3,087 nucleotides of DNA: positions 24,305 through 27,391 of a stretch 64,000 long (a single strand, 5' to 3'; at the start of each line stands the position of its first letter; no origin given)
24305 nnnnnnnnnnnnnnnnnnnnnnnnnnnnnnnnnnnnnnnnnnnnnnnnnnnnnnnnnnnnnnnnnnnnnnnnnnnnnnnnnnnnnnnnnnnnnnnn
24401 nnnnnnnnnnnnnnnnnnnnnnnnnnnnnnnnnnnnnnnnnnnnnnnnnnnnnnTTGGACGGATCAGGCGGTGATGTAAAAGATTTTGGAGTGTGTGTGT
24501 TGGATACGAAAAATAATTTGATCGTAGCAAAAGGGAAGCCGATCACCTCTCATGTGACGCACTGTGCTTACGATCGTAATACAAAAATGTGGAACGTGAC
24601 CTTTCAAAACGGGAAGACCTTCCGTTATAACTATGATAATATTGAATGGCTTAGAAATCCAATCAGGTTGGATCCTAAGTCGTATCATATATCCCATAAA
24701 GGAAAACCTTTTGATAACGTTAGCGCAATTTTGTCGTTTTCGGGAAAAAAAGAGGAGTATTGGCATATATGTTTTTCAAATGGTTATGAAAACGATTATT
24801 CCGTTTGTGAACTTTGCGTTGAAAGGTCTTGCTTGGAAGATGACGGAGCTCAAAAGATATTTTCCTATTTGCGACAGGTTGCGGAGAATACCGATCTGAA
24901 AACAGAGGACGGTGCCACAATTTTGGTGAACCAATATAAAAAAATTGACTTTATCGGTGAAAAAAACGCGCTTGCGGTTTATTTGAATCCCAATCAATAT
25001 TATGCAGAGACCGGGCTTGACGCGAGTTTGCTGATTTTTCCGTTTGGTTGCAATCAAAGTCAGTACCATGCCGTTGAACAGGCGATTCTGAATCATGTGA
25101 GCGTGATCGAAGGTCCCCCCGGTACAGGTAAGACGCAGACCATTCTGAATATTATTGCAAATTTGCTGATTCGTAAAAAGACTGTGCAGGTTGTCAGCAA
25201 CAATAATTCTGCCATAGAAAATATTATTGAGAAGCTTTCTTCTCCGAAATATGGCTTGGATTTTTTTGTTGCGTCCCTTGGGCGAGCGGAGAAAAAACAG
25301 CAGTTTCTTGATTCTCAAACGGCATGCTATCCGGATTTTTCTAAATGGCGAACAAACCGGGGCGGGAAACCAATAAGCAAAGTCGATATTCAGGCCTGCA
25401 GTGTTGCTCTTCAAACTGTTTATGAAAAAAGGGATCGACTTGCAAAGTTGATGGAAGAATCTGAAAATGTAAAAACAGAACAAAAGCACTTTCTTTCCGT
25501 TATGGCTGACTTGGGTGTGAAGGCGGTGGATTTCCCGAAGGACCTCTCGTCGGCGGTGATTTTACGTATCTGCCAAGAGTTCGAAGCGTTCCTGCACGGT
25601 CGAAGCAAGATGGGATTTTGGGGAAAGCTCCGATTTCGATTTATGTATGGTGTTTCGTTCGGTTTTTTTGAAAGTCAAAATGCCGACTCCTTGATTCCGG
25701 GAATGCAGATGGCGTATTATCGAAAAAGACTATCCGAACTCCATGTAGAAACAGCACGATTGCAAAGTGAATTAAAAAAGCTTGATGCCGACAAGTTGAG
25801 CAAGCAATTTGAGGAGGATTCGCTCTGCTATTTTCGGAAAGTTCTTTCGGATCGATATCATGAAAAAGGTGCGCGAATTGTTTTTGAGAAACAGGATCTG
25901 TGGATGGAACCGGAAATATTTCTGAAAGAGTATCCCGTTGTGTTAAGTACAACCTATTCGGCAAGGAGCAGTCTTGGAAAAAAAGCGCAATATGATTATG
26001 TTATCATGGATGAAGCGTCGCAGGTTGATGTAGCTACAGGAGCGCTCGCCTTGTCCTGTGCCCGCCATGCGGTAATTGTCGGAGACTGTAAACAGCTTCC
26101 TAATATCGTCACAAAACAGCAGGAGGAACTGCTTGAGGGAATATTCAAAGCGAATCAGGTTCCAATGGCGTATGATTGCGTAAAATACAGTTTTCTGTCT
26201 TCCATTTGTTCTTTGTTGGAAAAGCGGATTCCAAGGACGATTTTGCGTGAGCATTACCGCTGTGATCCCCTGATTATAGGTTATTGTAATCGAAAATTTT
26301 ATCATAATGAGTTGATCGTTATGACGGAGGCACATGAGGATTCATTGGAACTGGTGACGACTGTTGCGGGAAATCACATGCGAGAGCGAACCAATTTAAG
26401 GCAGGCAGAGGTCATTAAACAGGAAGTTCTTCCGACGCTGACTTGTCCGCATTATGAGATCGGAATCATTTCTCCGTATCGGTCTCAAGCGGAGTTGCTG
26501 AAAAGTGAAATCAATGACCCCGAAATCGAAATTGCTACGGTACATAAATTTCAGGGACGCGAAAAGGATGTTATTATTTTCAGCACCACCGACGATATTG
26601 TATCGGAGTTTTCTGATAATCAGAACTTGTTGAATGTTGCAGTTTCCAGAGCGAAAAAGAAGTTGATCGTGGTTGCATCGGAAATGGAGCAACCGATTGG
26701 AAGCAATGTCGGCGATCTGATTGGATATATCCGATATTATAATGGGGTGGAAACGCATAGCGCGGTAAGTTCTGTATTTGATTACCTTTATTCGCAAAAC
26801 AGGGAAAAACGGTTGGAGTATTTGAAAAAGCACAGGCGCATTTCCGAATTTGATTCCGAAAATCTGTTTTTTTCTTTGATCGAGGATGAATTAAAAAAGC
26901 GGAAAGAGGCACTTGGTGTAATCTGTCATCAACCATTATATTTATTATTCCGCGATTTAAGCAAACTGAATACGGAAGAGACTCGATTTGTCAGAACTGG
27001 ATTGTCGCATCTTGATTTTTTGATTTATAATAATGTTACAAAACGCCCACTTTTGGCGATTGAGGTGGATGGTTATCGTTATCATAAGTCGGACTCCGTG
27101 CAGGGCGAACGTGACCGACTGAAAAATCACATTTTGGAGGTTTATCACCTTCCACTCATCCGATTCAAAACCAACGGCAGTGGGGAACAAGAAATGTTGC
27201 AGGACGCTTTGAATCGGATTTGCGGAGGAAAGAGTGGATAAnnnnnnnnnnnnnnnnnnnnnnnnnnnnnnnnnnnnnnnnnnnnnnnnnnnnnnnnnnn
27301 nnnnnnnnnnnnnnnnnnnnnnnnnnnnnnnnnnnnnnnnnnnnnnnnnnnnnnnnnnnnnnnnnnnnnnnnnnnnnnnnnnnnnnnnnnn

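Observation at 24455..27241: Intact Upf1/DNA2-like SF1 helicase fused to a DUF2726 PD-(D/E)xK nuclease and an unknown N-domain: candidate single-gene defence system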

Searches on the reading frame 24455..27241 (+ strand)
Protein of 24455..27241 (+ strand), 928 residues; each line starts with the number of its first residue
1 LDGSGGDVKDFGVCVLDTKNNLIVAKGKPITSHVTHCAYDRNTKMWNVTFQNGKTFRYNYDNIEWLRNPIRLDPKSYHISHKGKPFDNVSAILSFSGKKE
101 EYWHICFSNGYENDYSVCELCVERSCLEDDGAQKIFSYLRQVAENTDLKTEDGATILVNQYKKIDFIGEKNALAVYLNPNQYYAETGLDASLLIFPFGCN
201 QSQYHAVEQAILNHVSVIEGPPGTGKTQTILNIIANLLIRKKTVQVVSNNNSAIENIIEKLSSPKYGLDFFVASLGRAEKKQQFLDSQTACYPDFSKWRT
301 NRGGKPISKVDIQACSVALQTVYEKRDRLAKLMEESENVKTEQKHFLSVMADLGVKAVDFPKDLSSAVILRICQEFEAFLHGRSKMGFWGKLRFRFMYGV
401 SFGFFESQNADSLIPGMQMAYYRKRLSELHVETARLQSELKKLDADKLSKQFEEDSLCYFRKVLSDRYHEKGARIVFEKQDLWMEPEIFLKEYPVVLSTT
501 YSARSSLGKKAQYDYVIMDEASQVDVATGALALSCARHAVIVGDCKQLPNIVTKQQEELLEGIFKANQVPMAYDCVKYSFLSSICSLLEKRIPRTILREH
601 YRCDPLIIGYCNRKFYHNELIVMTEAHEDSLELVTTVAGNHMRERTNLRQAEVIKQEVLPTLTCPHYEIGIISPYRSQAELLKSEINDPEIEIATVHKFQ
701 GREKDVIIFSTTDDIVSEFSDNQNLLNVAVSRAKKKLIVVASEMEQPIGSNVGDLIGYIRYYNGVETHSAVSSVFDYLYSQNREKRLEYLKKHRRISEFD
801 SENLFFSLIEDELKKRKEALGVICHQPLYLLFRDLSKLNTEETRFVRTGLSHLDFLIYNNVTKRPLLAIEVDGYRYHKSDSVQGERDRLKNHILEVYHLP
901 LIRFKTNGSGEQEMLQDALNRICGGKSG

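Call 3: search_protein_families(library=pfam, proteins=[window:24455-27241:+], max_evalue=0.1)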
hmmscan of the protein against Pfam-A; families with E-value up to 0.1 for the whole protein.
window:24455-27241:+ (928 aa): 19 families
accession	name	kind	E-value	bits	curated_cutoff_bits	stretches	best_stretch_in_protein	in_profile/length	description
PF13086.12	AAA_11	-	2e-27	97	27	1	199-553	2-255/257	AAA domain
PF13087.12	AAA_12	-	3.7e-25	89.1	27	1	589-742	11-193/195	AAA domain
PF13245.12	AAA_19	-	7e-13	49.4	25.1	1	203-551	1-132/134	AAA domain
PF01443.25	Viral_helicase1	-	6.8e-12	46.1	21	1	680-740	169-227/228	Viral superfamily 1 RNA helicase core domain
PF13604.12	AAA_30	-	2.9e-10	40.6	27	1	200-272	3-77/191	AAA domain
PF10881.14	DUF2726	-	1.5e-08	34.9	24.7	1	845-920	51-124/126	Protein of unknown function (DUF2726)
PF13538.12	UvrD_C_2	-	8.7e-08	32.3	27.4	1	693-740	4-52/52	UvrD-like helicase C-terminal domain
PF09848.15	SLFN-g3_helicase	-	1.1e-06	28.6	24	1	214-265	2-55/354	Schlafen group 3, DNA/RNA helicase domain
PF00580.27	UvrD-helicase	-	1.2e-06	28.9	23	1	200-547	2-250/271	UvrD/REP helicase N-terminal domain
PF18741.7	MTES_1575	-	1.4e-05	25.5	38.2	1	834-903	8-75/96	REase_MTES_1575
PF04851.21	ResIII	-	0.00012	22.5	22.5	1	213-283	23-95/164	Type III restriction enzyme, res subunit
PF13361.12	UvrD_C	-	0.00043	20.2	25.6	1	680-742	277-348/350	UvrD-like helicase C-terminal domain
PF20720.3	nSTAND3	-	0.00047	20.3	27.2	1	205-259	9-62/155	Novel STAND NTPase 3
PF00270.35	DEAD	-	0.0057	16.9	26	0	202-283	3-88/167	DEAD/DEAH box helicase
PF01637.24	ATPase_2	-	0.0064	16.8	33.2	0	213-266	20-69/225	ATPase domain predominantly from Archaea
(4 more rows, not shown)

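Call 4: search_protein_families(library=padloc, proteins=[window:24455-27241:+], max_evalue=0.1)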
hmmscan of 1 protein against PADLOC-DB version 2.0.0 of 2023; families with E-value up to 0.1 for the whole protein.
window:24455-27241:+ (928 aa): 33 families (the best 25 are shown)
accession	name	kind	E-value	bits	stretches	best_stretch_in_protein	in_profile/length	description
PDLC03924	MkoC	-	6.5e-56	188.1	2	512-742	670-943/1136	-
PDLC03920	MkoA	-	5e-47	158.9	1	201-742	618-1075/1112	-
PDLC05009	PDC-S37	-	3.6e-40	135.7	3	510-703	935-1146/1550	-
PDLC03921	MkoA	-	1.3e-32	110.6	3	664-743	1477-1567/1607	-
PDLC02194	Hhe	-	1.8e-21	73.2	2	200-272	427-497/1911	-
PDLC01734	typeIV_RecD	-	6.3e-08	29.3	2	201-247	342-388/763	RecD_0_IVD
PDLC00127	GajB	-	1e-07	28.9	1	691-743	506-568/594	UrvD helicase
PDLC05066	PDC-S68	-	4.3e-07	26.3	2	503-551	667-721/1202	-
PDLC04140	mad8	-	1.3e-06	26.2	1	213-339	27-117/314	mads_8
PDLC05064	PDC-S68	-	2.9e-06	23.3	1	208-248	695-735/1273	-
PDLC02895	DpdJ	-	3.6e-06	22.1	1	670-743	372-454/2112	DpdJ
PDLC03802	RTasHel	-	6.3e-06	23.3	1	683-743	603-653/675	DRT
PDLC00117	GajB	-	7.7e-06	22.7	1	200-262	17-80/604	UrvD helicase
PDLC05065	PDC-S68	-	2e-05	20.5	0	501-551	693-745/1221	-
PDLC02350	AbiO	-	3.8e-05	20.6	1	205-251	184-230/468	AbiO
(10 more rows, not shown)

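Call 5: search_protein_families(library=ncbifam, proteins=[window:24455-27241:+], max_evalue=0.1)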
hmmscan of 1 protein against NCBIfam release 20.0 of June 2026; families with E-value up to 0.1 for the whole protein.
window:24455-27241:+ (928 aa): 13 families
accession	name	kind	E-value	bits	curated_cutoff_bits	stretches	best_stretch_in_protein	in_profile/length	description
TIGR00376.1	TIGR00376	hypoth_equivalog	2.5e-44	151.8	348.9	3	652-743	513-611/639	IGHMBP2 family helicase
NF058533.1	antiphage_ProA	equivalog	1.8e-40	138.4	1500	3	509-742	1300-1559/1903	anti-phage protein ProA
NF040671.1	PLuB_AAA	exception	1e-32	112.6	999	3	639-743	1119-1232/1256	PLuB system helicase-like protein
NF042953.1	Hhe_antiphage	equivalog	1.2e-28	99.2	2000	2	511-688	1280-1453/1797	DUF4011 domain-containing anti-phage protein Hhe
TIGR01448.2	helicase_RecD2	equivalog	5.5e-17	61.2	500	3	200-241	318-359/713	SF1B family DNA helicase RecD2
TIGR01447.1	recD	equivalog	6.1e-11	41.6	310.15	1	135-239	120-189/597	exodeoxyribonuclease V subunit alpha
NF008127.0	PRK10875.1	equivalog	6e-06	25.1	671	1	205-239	163-197/619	exodeoxyribonuclease V subunit alpha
NF005320.0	PRK06851.1-6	equivalog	0.017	14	556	1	213-267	216-268/363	hypothetical protein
TIGR00609.1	recB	equivalog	0.02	13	696.05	0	212-243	8-39/1175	exodeoxyribonuclease V subunit beta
NF005992.0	PRK08116.1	subfamily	0.022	13.9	189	1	218-260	119-159/269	hypothetical protein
NF041258.1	motor_HelR_2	exception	0.031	12.4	1100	0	214-255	185-232/713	RNA polymerase recycling motor ATPase HelR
NF005378.0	PRK06921.1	subfamily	0.057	12.5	207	0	203-247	108-150/266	hypothetical protein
TIGR00041.1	DTMP_kinase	equivalog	0.066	12.9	83.25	0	217-254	8-46/196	dTMP kinase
